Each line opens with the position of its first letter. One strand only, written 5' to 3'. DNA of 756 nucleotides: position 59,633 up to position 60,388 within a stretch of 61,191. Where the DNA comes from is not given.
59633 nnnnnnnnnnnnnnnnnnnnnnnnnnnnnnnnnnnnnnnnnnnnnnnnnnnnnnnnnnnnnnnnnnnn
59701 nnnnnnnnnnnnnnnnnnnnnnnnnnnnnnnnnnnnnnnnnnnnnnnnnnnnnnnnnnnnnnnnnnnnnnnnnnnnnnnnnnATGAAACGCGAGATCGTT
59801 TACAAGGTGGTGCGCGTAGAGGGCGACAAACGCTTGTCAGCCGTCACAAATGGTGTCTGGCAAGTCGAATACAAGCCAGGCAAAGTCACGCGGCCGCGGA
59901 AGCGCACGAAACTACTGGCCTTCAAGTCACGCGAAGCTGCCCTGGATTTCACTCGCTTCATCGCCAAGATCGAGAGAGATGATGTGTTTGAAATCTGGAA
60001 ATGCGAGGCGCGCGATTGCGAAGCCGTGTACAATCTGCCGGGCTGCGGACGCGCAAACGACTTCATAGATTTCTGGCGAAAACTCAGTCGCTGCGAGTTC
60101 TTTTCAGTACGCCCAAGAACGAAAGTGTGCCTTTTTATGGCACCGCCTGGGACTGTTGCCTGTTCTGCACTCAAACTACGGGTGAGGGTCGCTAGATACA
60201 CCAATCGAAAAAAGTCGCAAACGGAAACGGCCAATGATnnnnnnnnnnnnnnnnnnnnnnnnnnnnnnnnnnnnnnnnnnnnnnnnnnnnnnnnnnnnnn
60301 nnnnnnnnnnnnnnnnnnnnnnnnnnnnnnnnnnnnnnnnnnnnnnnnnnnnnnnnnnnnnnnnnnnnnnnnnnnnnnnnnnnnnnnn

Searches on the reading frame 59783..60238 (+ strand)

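Call 5: search_protein_families(library=pfam, max_evalue=1, proteins=[window:59783-60238:+])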
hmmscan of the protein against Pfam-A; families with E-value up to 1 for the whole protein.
window:59783-60238:+ (152 aa): 1 family
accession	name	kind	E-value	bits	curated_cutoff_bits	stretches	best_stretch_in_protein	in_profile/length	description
PF12567.14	CD45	-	0.12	12.8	25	1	71-92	21-44/59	Leukocyte receptor CD45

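Call 6: search_protein_families(library=phrogs, max_evalue=1, proteins=[window:59783-60238:+])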
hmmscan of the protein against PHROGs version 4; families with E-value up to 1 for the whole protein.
window:59783-60238:+ (152 aa): 0 families
